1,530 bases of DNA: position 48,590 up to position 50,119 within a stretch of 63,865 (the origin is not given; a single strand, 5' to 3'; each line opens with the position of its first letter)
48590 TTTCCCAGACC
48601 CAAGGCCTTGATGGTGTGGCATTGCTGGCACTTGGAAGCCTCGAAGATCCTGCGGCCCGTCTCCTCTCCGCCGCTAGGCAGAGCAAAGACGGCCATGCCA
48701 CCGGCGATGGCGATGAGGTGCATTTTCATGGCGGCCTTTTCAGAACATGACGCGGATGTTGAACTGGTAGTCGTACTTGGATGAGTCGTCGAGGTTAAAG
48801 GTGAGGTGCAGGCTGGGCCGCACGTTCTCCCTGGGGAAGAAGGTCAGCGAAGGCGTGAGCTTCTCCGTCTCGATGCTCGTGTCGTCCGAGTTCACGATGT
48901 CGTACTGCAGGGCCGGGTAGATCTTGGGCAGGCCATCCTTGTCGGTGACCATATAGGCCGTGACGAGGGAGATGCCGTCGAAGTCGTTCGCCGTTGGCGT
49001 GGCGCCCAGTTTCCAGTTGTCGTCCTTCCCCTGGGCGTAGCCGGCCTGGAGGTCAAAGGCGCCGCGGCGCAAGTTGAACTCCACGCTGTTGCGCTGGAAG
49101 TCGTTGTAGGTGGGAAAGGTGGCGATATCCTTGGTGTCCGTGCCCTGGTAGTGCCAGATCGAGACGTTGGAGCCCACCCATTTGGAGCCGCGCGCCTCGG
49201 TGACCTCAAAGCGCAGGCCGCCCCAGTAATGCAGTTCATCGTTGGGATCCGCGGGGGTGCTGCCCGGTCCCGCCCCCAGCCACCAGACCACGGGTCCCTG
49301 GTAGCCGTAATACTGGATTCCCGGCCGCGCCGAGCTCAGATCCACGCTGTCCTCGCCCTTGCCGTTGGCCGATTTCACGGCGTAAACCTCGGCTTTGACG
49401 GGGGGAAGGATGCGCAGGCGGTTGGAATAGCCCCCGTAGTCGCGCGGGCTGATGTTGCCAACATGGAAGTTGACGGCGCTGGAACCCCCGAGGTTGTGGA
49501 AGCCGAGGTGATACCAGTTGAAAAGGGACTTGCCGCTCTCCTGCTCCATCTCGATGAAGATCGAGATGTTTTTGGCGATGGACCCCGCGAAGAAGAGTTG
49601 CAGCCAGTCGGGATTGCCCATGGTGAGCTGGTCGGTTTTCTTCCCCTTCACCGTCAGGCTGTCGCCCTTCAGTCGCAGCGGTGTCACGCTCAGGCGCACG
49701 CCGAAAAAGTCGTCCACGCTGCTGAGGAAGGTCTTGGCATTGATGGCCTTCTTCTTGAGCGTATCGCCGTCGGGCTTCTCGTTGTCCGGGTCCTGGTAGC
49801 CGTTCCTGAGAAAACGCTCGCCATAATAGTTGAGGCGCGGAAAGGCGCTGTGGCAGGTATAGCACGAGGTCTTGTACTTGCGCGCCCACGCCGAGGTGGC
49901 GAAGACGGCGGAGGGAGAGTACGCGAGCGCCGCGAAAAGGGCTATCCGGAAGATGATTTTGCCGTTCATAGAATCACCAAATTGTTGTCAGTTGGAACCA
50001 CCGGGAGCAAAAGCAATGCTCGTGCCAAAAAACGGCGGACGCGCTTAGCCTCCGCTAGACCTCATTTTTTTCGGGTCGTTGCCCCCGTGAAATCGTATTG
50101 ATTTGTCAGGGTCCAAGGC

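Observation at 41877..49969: Seven-gene operon linking a Cyc2/Cyt572-like outer-membrane porin-cytochrome to a minimal ACIII/Qrc-type quinone module: candidate extracellular electron-transfer conduit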

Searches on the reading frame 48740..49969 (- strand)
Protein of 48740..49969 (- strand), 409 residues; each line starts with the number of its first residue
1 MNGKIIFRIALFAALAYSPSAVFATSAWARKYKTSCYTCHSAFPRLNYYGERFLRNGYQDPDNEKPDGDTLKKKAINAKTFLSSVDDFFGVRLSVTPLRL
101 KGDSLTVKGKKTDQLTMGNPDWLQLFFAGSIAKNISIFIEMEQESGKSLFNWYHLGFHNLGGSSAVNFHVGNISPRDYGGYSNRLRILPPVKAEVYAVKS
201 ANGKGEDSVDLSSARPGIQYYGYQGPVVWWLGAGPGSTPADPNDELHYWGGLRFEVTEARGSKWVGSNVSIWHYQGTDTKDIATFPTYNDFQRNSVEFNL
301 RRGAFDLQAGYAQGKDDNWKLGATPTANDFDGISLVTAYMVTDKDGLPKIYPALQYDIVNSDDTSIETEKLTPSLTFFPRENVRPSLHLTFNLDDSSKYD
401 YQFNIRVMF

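Call 3: search_protein_families(library=pfam, proteins=[window:48740-49969:-], max_evalue=0.01)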
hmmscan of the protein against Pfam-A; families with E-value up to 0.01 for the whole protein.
window:48740-49969:- (409 aa): 0 families

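Call 4: search_protein_families(library=ncbifam, proteins=[window:48740-49969:-], max_evalue=0.01)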
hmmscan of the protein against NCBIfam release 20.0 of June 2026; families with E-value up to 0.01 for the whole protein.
window:48740-49969:- (409 aa): 0 families
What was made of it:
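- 48740..49969 (-): g1: fused monohaem cytochrome-porin of the Cyc2 superfamily, divergent subfamily. Signal peptide ending ..AVFA; motif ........-KTS-CYTCH-SAF-PRL; 16-strand barrel; C-terminal RVMF. No Pfam or NCBIfam hit (calls 3, 4).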

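Call 5: find_homologous_proteins(query=window:48740-49969:-, max_evalue=0.001)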
Query window:48740-49969:- (409 aa): 171 proteins with E <= 0.001 among 4435 candidates; the best 120 are listed.
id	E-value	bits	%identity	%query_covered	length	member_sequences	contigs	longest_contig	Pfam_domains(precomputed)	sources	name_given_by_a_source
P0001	3.8e-283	957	100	100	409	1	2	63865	-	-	-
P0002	1.0e-123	431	50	100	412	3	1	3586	-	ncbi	-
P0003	1.7e-119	417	51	93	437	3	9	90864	-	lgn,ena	-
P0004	8.2e-117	409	49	100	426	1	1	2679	-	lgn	-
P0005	2.3e-116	407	49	95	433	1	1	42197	-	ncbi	ncbi:MAG: hypothetical protein ABIG03_05395 [Candidatus Eisenbacteria bacterium]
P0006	2.7e-114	400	47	99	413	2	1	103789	-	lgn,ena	-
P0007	2.5e-113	397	48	98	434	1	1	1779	-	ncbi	-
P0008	7.9e-113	395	46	100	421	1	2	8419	-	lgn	-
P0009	1.1e-112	395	48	99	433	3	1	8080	-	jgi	-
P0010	4.0e-112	393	45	100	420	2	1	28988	-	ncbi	-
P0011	4.2e-112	393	47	99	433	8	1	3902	-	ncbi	-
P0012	7.5e-112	392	46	97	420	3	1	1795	-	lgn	-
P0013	8.2e-112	392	47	99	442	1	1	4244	-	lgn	-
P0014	8.5e-112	392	47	99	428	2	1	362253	-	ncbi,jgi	jgi:hypothetical protein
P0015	2.4e-111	391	45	94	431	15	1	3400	-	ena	-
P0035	8.0e-104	366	46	95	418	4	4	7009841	-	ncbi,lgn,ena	-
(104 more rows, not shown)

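Call 8: find_related_loci(query=A1, collection=genome_contigs, flank=10000)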
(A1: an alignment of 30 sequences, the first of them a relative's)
Query A1 (409 aa) in genome_contigs; peptide patterns used: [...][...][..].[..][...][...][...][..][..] (x = any residue, [..] = any of these).
125 stretches matched a pattern; 45 encode a relative of the query (tblastn E <= 1e-3); 45 distinct loci.
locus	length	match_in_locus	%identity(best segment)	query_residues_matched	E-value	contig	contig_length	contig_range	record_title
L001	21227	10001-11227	51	26-409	6e-124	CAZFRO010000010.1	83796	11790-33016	MAG TPA_asm: uncultured bacterium isolate SRP077602_co1_312 genome assembly, contig: NODE_570_length_83796_cov_59.313956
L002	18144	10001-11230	49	21-409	7e-121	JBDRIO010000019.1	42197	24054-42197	MAG: Candidatus Eisenbacteria bacterium isolate MEGAHIT-group-1.590 k141_4664407, whole genome shotgun sequence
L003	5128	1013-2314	48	5-409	4e-120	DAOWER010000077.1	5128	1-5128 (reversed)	MAG TPA_asm: Candidatus Eisenbacteria bacterium isolate CSMAG_1944 CSMAG_1944_k141_6214941_length_5128_cov_14.6014, whol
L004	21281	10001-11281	47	4-409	2e-114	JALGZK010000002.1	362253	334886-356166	MAG: bacterium isolate BHB10-38_Bin_124 BHB10-38_Bin_124_scaffold_2, whole genome shotgun sequence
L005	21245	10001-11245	41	6-409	9e-112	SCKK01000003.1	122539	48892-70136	Candidatus Neomarinimicrobiota bacterium strain TS1B10-2 T1B10-2_42, whole genome shotgun sequence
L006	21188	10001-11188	45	5-409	1e-105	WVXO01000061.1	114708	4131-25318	MAG: Candidatus Aminicenantes bacterium isolate CS1-C017 C_merged_R1_(paired)_contig_2558, whole genome shotgun sequence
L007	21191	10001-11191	44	9-409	2e-104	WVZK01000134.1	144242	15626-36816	MAG: Candidatus Aminicenantes bacterium isolate CS4-C017 C_merged_R1_(paired)_contig_35117, whole genome shotgun sequenc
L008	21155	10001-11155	45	19-409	7e-101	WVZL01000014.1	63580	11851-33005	MAG: Candidatus Aminicenantes bacterium isolate CS4-C018 C_merged_R1_(paired)_contig_2261, whole genome shotgun sequence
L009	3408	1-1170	47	48-409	3e-101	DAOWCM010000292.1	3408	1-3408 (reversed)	MAG TPA_asm: Candidatus Eisenbacteria bacterium isolate CSMAG_1887 CSMAG_1887_k141_5159854_length_3408_cov_12.6437, whol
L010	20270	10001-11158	46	19-409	5e-95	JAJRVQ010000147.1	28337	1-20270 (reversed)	MAG: Acidobacteria bacterium isolate Dive96_bin10.49 k141_3931116, whole genome shotgun sequence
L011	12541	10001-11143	42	24-409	4e-94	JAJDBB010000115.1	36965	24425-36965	MAG: Nitrospinaceae bacterium isolate OFTM324 OFTM324_114, whole genome shotgun sequence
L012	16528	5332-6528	41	6-409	2e-93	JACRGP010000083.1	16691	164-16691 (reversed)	MAG: Nitrospinota bacterium isolate NC_groundwater_1754_Pr3_B-0.1um_58_23 SR-2_scaffold_141_1029600, whole genome shotgu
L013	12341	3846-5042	42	6-409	7e-93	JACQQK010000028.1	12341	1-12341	MAG: Nitrospinota bacterium isolate NC_groundwater_1331_Ag_S-0.2um_58_131 S_p2_S4_coassembly_k141_346960, whole genome s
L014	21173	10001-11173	40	24-398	3e-90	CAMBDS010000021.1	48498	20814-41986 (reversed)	MAG: Caldithrix abyssi DSM 13497 isolate TH-08apr19-15 genome assembly, contig: TH-08apr19-C1657, whole genome shotgun s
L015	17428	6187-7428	41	3-409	2e-89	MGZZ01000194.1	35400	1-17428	MAG: Ignavibacteria bacterium GWC2_36_12 gwc2_scaffold_975, whole genome shotgun sequence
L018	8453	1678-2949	39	1-409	4e-85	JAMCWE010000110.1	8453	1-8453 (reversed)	MAG: Bacteroidetes bacterium isolate FK_Sedi_B_Bin.66 NODE_36280_length_8453_cov_2.00096, whole genome shotgun sequence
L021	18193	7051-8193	43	24-409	3e-93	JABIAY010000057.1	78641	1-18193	MAG: Nitrospina sp. isolate SI048_bin14 k141_55118, whole genome shotgun sequence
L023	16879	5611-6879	39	4-409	3e-82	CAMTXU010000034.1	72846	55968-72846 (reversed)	MAG: uncultured Ignavibacteriae bacterium isolate G04_MAG_00033 genome assembly, contig: G04_MAG_00033_000000000006, who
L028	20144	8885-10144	37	9-409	2e-80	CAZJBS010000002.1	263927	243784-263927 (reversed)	MAG TPA_asm: uncultured Bacteroidota bacterium isolate binchicken_co16_299 genome assembly, contig: NODE_29_length_26392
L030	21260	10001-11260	38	7-409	5e-79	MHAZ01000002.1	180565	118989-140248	MAG: Stygiobacter sp. RIFOXYC2_FULL_38_25 rifoxyc2_full_scaffold_129, whole genome shotgun sequence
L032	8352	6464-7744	35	11-409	1e-78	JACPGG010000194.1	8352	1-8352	MAG: Ignavibacteriales bacterium isolate NC_groundwater_381_Ag_B-0.1um_46_8 GD18-4_B1_scaffold_1803187, whole genome sho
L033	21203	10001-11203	39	24-409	1e-78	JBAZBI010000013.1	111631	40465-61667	MAG: Ignavibacteriaceae bacterium isolate SO_2017_GW1_109 NODE_1190_length_111631_cov_4.974485_OW334_2017, whole genome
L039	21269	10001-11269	34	5-409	5e-72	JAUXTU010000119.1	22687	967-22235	MAG: Bacteroidota bacterium isolate C13_metabat.bin.24 C13_k141_398980, whole genome shotgun sequence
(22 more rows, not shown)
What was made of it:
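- The g1 subfamily is spread among organotrophic or anaerobic lineages (calls 5, 8).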

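Call 11: find_encoding_contigs(protein=P0001, flank=10000, max_places=4)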
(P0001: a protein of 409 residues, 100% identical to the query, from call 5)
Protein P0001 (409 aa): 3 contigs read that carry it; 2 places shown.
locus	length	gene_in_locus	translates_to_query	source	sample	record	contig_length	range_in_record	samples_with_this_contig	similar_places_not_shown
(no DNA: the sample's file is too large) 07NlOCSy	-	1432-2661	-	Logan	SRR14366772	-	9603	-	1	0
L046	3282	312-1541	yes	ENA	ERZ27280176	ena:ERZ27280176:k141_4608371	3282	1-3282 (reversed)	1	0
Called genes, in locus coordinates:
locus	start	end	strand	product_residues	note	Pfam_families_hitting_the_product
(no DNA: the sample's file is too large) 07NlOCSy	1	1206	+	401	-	?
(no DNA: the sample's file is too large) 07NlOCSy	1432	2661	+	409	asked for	-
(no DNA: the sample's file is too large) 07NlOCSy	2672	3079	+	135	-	PF00034:Cytochrom_C (weak)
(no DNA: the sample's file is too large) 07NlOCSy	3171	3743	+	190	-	PF02085:Cytochrom_CIII (faint), PF14522:Cytochrome_C7 (weak)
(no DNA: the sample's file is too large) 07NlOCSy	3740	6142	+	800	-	PF04879:Molybdop_Fe4S4, PF00384:Molybdopterin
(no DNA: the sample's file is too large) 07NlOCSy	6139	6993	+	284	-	PF13534:Fer4_17 (faint), PF12797:Fer4_2 (weak), PF12838:Fer4_7, PF13237:Fer4_10 (weak), PF13247:Fer4_11, PF13187:Fer4_9 (weak), PF00037:Fer4 (weak), PF13237:Fer4_10 (weak), +5 more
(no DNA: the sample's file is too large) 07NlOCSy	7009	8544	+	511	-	PF03916:NrfD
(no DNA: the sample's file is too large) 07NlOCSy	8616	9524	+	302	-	PF01891:CbiM, PF13190:PDGLE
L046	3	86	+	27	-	?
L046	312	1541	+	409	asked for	-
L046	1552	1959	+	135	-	PF00034:Cytochrom_C (weak)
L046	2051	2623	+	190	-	PF02085:Cytochrom_CIII (faint), PF14522:Cytochrome_C7 (weak)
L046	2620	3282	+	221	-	?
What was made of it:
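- Checked: The same gene calls (409, 135, 190, 800, 284, 511 and 302 aa) appear on two independent assemblies of the same sequence (call 11).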

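Call 12: find_encoding_contigs(protein=P0035, flank=10000, max_places=3)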
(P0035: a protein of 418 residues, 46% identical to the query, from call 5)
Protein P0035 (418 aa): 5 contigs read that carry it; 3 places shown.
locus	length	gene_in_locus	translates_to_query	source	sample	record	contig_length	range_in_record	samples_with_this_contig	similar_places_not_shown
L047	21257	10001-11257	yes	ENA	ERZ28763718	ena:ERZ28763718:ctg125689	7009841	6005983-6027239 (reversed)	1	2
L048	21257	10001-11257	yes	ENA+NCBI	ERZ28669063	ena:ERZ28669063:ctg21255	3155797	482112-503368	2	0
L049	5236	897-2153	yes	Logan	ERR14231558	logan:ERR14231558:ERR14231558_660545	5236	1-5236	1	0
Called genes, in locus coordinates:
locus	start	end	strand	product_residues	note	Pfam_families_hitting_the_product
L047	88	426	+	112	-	-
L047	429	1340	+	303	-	PF00696:AA_kinase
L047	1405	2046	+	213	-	PF01135:PCMT, PF13649:Methyltransf_25 (weak)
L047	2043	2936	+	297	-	PF14716:HHH_8, PF00633:HHH (faint), PF14520:HHH_5 (weak)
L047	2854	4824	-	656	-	PF06480:FtsH_ext, PF06068:TIP49 (faint), PF00004:AAA, PF17862:AAA_lid_3, PF01434:Peptidase_M41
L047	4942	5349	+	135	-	PF00571:CBS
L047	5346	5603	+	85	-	-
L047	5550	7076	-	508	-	PF24923:ATP-grasp_IQCH (weak), PF02655:ATP-grasp_3 (weak), PF24923:ATP-grasp_IQCH, PF18105:PGM1_C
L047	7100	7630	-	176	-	PF04893:Yip1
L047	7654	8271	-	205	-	-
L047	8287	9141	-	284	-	PF00582:Usp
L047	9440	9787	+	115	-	PF00034:Cytochrom_C, PF13442:Cytochrome_CBB3 (weak)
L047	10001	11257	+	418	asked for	-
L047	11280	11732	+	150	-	PF25471:TM_PetC (weak), PF00355:Rieske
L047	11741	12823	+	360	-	PF00033:Cytochrome_B, PF13631:Cytochrom_B_N_2, PF00032:Cytochrom_B_C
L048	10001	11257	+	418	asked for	-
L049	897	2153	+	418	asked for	-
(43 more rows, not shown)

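Call 26: search_protein_representatives(alignment_id=A1)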
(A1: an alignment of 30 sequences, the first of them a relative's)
Query: 30 sequences, 414 profile positions. Proteins with E-value up to 0.001 (for the whole library): 3574; up to 1e-10: 1087; up to 1e-30: 83. The best 150 are listed.
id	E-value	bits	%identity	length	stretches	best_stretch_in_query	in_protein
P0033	6.1e-168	575.3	-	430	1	7-414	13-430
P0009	1.9e-165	567.1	-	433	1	6-414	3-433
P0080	2.3e-163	560.2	-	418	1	9-414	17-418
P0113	1.3e-158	544.5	-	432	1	6-414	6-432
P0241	4.8e-157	539.4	-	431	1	7-414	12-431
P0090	2.6e-155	533.7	-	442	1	7-414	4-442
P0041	6.8e-155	532.3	-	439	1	10-414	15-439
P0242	8.0e-152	522.2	-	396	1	19-414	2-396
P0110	2.3e-140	484.5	-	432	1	3-414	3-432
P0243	1.3e-139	482.0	-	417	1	12-414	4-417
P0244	1.6e-138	478.4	-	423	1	10-414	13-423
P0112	6.1e-138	476.5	-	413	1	9-414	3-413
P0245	7.4e-136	469.6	-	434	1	15-414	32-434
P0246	1.2e-132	459.0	-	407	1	9-414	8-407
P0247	2.3e-132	458.1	-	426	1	7-414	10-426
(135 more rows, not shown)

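Call 29: predict_structure(alignment_id=A1)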
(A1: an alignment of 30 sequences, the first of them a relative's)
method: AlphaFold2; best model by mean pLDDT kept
length: 409 residues; sequences in the alignment: 30
mean_pLDDT: 88.4   pTM: 0.83
mean pLDDT of the five models: 88.4, 88.3, 86.9, 86.5, 86.3
residues with pLDDT >= 90: 236; 70-90: 151; 50-70: 15; < 50: 7
segments of 3 or more residues with pLDDT < 50: 18-24
pLDDT, mean of each block of 10 residues (from residue 1): 74 61 57 81 86 90 74 78 74 93 95 95 88 89 85 92 94 92 85 92 91 93 96 90 86 94 94 95 85 97 94 96 93 97 88 97 91 94 91 94 90
secondary structure, 60 per line:
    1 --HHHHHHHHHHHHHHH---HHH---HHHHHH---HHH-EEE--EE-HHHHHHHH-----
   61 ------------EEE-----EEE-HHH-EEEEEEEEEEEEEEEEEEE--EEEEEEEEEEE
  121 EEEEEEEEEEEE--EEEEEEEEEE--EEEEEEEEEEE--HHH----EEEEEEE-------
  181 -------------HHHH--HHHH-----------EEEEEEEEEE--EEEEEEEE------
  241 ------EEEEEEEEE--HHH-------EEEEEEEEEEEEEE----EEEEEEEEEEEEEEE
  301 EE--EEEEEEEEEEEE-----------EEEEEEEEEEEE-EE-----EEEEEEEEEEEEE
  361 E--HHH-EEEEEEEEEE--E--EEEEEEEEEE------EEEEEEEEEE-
elements in order: H3-17 H27-32 E40-42 H48-55 E73-75 E81-83 E89-107 E110-132 E135-144 E147-157 E167-173 H194-197 H200-203 E215-224 E227-234 E247-255 E268-281 E286-302 E305-316 E328-339 E348-361 E368-377 E383-392 E399-408
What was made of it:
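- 48740..49969 (-): Call 29 (AF2 pLDDT 88.4, pTM 0.83, 16 strands across residues 89-408).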

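Call 33: fold_search(model_id=the predicted structure, library=pdb)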
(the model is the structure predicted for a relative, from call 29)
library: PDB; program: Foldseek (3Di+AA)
matches with E <= 10: 840; with E <= 0.001: 180
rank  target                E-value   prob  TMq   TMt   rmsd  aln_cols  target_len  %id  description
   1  6ehb_C                1.6e-12  1.00  0.49  0.61   6.9       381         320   13  OmpU, an outer membrane protein, of Vibrio cholerae (released 2018-04-25)
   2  6ehb_A                1.7e-12  1.00  0.49  0.62   6.9       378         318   13  OmpU, an outer membrane protein, of Vibrio cholerae (released 2018-04-25)
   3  3a2s_X                2.8e-11  1.00  0.54  0.64   6.1       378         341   10  Crystal Structure of outer membrane protein PorB from Neisseria meningitidis in complex with sucrose (released 2010-04-07)
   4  7de8                  2.8e-11  1.00  0.54  0.64   6.2       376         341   10  Crystal Structure of outer membrane protein PorB with G103K mutations from Neisseria meningitidis W135 (released 2021-03-31)
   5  4aui_A                5.0e-11  1.00  0.49  0.63   7.1       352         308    8  STRUCTURE AND FUNCTION OF THE PORB PORIN FROM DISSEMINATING N. GONORRHOEAE (released 2012-10-10)
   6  6ehe                  5.0e-11  1.00  0.49  0.64   6.1       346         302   13  OmpTdeltaL8 (loop L8 deletion mutant of OmpT), an outer membrane protein of Vibrio cholerae (released 2018-04-25)
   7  4kr4_C                7.7e-11  1.00  0.52  0.62   5.7       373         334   12  Salmonella typhi OmpF complex with Ampicillin (released 2014-05-28)
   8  4kr4_B                7.7e-11  1.00  0.52  0.60   6.2       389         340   12  Salmonella typhi OmpF complex with Ampicillin (released 2014-05-28)
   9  2o4v_A                1.8e-10  1.00  0.58  0.58   6.7       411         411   14  An arginine ladder in OprP mediates phosphate specific transfer across the outer membrane (released 2006-12-26)
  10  2fgq                  1.9e-10  1.00  0.53  0.64   5.4       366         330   12  High resolution X-ray structure of Omp32 in complex with malate (released 2006-01-31)
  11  3wi5                  2.0e-10  1.00  0.55  0.70   5.4       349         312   10  Crystal structure of the Loop 7 mutant PorB from Neisseria meningitidis serogroup B (released 2014-01-01)
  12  5nup_A                2.0e-10  1.00  0.52  0.60   5.8       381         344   12  Structural basis for maintenance of bacterial outer membrane lipid asymmetry (released 2017-10-25)
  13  4kra_C                2.5e-10  1.00  0.51  0.60   6.0       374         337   13  Salmonella typhi OmpF complex with Ciprofloxacin (released 2014-05-28)
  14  5onu_A                2.5e-10  1.00  0.46  0.58   7.6       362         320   12  Trimeric OmpU structure (released 2018-01-03)
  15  9j9l                  4.3e-10  1.00  0.52  0.61   5.8       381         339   12  artificial mononuclear Zn-bound metalloprotein 1 (M1:Zn) (released 2025-07-02)
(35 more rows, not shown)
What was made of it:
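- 48740..49969 (-): Call 33 (porin folds, OprP TMq 0.58).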

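Call 55: find_related_loci(query=A1, collection=metagenome_contigs, flank=8000)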
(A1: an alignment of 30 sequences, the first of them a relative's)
Query A1 (409 aa) in metagenome_contigs; peptide patterns used: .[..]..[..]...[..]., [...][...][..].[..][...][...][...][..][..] (x = any residue, [..] = any of these).
552 stretches matched a pattern; 240 encode a relative of the query (tblastn E <= 1e-3); the best 80 are kept; 80 distinct loci.
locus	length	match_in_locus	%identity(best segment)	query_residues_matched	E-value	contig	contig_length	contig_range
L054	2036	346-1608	45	9-409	6e-116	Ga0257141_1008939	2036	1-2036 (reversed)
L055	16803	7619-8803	46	11-409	2e-106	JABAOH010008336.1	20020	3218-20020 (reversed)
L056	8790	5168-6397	43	3-409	4e-106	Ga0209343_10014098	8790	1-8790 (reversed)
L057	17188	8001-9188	45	5-409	1e-105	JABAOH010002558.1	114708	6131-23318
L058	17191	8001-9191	44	9-409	3e-104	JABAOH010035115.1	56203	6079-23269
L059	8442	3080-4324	42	3-409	2e-104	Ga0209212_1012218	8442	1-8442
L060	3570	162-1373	44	4-409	1e-104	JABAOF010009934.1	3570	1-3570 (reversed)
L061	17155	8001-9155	45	19-409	7e-101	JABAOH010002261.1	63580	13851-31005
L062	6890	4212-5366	44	19-409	4e-100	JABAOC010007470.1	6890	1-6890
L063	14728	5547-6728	43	6-409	4e-99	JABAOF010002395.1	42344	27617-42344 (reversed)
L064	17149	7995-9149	43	19-409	1e-98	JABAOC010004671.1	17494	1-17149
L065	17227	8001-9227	42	5-409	2e-94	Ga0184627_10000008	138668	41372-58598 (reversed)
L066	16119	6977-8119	43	24-409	3e-93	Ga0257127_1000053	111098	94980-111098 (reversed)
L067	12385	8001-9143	43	24-409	3e-93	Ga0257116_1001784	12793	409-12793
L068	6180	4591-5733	43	24-409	3e-93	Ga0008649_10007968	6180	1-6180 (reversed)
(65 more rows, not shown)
